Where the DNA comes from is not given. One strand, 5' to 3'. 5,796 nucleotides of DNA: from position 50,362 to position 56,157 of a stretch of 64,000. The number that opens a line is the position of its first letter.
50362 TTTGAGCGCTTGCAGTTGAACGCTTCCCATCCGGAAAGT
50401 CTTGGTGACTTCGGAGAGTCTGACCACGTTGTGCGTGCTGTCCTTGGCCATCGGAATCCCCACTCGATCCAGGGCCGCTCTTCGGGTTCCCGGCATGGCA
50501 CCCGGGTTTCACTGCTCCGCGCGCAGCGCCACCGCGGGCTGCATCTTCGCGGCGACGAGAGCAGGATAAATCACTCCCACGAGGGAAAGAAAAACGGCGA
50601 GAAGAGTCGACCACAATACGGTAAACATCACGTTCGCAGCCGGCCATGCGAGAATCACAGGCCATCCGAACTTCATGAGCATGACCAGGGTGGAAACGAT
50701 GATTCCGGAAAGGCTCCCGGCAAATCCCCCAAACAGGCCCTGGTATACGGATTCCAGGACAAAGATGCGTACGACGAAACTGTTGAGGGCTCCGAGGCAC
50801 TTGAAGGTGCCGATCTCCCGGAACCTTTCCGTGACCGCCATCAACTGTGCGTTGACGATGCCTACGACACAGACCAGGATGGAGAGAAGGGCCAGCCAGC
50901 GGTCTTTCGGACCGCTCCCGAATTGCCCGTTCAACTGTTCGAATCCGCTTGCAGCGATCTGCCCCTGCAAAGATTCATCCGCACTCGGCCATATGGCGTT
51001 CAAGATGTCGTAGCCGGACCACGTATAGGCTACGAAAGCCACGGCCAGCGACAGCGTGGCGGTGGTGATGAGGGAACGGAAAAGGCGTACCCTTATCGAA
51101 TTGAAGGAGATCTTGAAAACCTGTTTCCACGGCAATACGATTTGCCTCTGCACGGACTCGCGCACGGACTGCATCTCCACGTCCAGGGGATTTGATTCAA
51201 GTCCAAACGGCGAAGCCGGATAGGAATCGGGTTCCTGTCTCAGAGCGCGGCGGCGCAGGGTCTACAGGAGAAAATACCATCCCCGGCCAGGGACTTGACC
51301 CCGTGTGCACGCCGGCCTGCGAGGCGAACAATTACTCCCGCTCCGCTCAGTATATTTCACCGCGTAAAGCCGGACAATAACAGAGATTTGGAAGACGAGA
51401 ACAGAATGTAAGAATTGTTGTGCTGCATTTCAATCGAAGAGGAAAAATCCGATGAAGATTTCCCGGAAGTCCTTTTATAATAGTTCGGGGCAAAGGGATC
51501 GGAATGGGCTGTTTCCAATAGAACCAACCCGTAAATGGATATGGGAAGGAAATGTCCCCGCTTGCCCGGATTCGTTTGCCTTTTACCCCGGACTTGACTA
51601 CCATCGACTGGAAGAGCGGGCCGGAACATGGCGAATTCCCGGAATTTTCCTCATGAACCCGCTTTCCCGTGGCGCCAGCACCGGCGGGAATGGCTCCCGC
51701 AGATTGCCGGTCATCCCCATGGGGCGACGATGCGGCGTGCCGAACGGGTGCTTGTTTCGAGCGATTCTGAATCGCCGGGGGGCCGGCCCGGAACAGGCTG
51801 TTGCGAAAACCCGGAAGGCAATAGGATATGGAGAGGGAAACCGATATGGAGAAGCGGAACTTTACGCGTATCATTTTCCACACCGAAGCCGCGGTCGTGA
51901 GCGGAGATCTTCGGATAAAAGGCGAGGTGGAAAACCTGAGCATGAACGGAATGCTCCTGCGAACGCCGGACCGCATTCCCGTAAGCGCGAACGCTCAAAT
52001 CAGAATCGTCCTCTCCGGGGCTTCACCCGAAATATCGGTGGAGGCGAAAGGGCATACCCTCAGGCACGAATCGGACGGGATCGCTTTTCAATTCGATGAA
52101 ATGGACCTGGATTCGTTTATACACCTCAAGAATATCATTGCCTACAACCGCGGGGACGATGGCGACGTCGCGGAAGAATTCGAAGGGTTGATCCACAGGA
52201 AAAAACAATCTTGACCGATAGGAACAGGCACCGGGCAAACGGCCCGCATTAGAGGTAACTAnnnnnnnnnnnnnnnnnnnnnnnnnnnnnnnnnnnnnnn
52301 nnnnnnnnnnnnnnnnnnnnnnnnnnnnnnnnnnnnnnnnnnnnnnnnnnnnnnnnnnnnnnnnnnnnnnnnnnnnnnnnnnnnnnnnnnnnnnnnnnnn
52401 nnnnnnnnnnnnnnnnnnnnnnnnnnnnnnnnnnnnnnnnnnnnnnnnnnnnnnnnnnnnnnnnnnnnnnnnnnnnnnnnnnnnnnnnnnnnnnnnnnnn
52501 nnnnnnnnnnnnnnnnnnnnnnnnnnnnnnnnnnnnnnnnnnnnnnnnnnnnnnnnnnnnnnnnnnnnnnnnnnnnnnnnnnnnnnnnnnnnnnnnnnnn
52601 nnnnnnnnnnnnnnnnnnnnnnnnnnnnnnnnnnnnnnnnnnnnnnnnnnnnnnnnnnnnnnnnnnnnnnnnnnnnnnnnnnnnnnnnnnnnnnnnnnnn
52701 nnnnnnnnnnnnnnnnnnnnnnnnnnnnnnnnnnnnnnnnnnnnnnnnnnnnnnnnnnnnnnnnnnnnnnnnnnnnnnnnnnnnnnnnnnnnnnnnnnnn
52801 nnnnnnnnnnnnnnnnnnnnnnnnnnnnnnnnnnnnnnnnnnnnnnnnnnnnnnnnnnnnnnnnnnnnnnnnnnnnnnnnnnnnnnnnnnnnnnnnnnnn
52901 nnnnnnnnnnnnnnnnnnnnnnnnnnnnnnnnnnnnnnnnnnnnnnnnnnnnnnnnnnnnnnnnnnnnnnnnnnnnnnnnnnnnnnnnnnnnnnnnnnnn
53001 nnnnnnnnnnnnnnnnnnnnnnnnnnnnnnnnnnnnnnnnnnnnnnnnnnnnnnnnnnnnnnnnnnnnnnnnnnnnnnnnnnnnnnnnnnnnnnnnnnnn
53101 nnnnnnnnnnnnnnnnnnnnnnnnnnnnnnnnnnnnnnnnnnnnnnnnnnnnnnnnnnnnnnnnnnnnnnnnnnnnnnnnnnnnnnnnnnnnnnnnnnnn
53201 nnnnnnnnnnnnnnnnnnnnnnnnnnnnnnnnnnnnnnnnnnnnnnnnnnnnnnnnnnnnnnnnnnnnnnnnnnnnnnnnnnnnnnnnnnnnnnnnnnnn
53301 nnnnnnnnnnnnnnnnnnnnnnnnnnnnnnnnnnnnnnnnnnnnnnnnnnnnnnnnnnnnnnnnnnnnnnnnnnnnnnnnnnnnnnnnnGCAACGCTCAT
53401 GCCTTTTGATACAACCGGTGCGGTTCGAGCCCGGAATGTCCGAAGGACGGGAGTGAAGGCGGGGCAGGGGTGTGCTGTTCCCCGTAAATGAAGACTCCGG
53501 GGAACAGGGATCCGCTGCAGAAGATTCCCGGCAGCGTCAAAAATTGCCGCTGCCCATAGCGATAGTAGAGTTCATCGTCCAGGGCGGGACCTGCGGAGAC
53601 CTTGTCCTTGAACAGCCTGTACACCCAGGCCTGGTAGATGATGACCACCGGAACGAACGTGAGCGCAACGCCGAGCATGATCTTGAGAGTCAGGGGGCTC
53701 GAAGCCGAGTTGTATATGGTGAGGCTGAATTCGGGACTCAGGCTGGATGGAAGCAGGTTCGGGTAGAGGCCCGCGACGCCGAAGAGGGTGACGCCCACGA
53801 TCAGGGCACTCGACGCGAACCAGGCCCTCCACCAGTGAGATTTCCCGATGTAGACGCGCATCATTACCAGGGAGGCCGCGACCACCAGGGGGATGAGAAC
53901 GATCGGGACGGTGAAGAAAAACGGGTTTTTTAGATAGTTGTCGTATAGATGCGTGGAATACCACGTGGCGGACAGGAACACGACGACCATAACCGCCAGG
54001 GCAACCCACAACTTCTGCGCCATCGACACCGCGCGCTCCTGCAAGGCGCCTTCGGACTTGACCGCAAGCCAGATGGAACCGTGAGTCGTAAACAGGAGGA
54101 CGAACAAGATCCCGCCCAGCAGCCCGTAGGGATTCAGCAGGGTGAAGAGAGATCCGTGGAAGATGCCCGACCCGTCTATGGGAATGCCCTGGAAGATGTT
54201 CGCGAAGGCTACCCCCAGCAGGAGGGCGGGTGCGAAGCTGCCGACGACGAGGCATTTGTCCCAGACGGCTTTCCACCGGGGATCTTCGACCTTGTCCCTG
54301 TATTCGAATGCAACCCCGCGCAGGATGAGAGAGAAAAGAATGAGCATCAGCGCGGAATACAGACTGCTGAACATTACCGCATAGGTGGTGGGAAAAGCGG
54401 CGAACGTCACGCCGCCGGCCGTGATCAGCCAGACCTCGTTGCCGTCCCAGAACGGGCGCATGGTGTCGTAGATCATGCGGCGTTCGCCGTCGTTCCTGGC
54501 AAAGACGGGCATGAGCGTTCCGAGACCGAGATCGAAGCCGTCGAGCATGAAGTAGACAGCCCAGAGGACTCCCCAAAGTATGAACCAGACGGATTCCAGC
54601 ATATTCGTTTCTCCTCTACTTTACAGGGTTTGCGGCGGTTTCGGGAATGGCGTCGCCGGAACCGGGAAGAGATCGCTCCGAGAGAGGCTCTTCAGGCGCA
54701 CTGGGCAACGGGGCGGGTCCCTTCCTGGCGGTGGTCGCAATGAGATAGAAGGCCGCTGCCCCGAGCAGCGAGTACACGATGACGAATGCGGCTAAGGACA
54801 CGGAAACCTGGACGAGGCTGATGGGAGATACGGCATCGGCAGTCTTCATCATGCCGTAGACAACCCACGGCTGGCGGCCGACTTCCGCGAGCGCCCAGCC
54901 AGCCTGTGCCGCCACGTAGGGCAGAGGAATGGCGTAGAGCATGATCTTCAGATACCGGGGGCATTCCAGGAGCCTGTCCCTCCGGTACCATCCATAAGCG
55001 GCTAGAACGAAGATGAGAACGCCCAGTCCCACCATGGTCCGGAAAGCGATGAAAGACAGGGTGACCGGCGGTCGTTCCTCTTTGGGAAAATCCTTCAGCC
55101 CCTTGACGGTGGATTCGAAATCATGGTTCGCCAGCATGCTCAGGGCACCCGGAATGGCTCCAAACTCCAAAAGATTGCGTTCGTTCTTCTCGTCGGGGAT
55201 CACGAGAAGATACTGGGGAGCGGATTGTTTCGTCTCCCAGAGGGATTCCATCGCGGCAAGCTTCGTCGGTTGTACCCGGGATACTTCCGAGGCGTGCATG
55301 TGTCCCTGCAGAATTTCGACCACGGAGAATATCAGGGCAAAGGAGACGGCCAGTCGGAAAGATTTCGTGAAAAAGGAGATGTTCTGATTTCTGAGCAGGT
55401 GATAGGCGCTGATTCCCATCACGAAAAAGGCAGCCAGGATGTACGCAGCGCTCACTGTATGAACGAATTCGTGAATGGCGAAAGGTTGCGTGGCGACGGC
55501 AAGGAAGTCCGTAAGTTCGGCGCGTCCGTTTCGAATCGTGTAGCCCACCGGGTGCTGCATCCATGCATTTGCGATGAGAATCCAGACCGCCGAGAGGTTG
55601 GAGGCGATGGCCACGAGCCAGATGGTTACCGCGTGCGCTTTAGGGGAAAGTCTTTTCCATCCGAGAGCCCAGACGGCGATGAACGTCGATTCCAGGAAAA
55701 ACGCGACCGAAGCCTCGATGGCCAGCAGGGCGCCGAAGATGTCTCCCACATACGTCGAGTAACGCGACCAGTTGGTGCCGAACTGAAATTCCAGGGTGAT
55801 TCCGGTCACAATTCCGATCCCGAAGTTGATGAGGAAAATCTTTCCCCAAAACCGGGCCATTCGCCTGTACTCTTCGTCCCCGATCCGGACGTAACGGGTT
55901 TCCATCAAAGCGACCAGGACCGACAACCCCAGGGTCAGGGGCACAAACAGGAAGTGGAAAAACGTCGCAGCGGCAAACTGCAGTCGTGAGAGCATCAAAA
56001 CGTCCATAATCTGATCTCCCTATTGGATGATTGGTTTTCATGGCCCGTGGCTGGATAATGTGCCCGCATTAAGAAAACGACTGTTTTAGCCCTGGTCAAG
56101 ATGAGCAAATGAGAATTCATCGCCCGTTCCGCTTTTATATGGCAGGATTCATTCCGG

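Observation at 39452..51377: Candidate undescribed envelope machine: FtsX permease, ABC ATPase, giant M28-like/MacB-like fusion, two OPT-like membrane proteins and a fused transferase in one operon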

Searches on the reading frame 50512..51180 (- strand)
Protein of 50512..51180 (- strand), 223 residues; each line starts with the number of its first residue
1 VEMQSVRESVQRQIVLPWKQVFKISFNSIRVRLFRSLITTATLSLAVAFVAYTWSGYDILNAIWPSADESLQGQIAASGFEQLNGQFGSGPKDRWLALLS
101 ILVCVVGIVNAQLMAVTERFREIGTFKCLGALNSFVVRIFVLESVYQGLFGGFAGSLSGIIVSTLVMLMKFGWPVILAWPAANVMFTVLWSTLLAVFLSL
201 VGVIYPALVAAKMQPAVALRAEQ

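Call 5: search_protein_families(library=pfam, proteins=[window:50512-51180:-], max_evalue=0.01)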
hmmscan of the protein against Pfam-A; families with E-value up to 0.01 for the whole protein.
window:50512-51180:- (223 aa): 1 family
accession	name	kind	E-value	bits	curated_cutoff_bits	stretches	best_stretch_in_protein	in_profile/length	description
PF02687.27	FtsX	-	2.4e-16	60.3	25.5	1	97-215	4-120/120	FtsX-like permease C-terminal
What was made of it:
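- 50509..51180 (-): A: small FtsX-fold permease (221-223 aa). It has 4 TM segments and only about 41 aa between TM1 and TM2, so no periplasmic core domain. Pfam FtsX E 2.4e-16 (call 5).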

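Call 6: search_protein_families(library=ncbifam, proteins=[window:50512-51180:-], max_evalue=0.01)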
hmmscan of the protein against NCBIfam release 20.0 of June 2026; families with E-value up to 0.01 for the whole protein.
window:50512-51180:- (223 aa): 9 families
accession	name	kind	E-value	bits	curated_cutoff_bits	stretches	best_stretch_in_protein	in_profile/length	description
TIGR02212.1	lolCE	equivalog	1.4e-11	43.9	362.45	1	99-222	275-411/411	lipoprotein-releasing ABC transporter permease subunit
NF007826.0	PRK10535.1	equivalog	1.3e-10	40.2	966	1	96-221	528-647/648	macrolide ABC transporter ATP-binding protein/permease MacB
TIGR02213.1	lolE_release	exception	1.7e-10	40.4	540.35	1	99-220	275-409/411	lipoprotein-releasing ABC transporter permease subunit LolE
NF008357.0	PRK11146.1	exception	6.7e-10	38.3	439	1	98-220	277-412/414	lipoprotein-releasing ABC transporter permease subunit LolE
TIGR03434.1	ADOP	subfamily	4.4e-07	28.4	622.3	1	96-222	684-803/803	ADOP family duplicated permease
NF008076.0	PRK10814.1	exception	6.8e-07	28.6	473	1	98-222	270-399/399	lipoprotein-releasing ABC transporter permease subunit LolC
TIGR00439.2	FtsX_Gneg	equivalog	1.6e-05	24.3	255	1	98-161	176-238/292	permease-like cell division protein FtsX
NF038347.1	FtsX_Gpos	exception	0.00032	20.2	225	1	101-157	179-235/296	permease-like cell division protein FtsX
NF038346.1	FtsX_actino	exception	0.001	18.5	250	1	96-210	186-298/308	permease-like cell division protein FtsX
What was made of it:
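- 50509..51180 (-): Weak LolC/E, MacB and FtsX hits lie far below the curated cut-offs (call 6).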

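Call 78: search_protein_families(library=padloc, proteins=[window:50512-51180:-], max_evalue=0.001)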
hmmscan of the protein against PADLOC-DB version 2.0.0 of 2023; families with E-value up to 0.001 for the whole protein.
window:50512-51180:- (223 aa): 2 families
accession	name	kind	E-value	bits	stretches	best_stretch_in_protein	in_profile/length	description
PDLC01991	CARF_m8--CARF_LolE_TM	-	7.2e-08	29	1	101-212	444-549/810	-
PDLC01990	CARF_m8--CARF_Beta-galactosidase_LolE_TM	-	1.7e-05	20.3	1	97-214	1416-1529/1791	-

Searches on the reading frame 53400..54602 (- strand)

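Call 8: search_protein_families(library=pfam, proteins=[window:53400-54602:-], max_evalue=0.001)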
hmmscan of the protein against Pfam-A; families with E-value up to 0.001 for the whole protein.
window:53400-54602:- (401 aa): 1 family
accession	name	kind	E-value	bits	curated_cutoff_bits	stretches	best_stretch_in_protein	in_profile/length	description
PF02322.20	Cyt_bd_oxida_II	-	1.2e-106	356.9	35.6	1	2-331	1-302/302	Cytochrome bd terminal oxidase subunit II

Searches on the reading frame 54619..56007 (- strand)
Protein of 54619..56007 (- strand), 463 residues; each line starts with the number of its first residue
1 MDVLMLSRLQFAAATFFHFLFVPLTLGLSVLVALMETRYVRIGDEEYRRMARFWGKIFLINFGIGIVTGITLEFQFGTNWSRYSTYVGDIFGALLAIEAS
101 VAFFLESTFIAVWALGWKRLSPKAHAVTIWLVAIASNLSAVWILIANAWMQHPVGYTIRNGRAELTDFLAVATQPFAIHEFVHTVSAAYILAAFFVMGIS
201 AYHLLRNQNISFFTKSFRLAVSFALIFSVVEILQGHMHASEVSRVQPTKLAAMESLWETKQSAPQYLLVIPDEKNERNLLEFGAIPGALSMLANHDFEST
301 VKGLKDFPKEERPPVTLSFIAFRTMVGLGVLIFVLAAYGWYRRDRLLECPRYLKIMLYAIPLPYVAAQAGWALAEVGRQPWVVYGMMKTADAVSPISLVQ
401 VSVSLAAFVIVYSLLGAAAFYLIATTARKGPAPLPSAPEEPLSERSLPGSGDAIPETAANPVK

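Call 8: search_protein_families(library=pfam, proteins=[window:54619-56007:-], max_evalue=0.001)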
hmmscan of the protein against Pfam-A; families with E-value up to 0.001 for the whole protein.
window:54619-56007:- (463 aa): 1 family
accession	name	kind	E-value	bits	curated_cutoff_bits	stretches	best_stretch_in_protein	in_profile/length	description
PF01654.22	Cyt_bd_oxida_I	-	2.1e-175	583.7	26.2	1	6-431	1-418/418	Cytochrome bd terminal oxidase subunit I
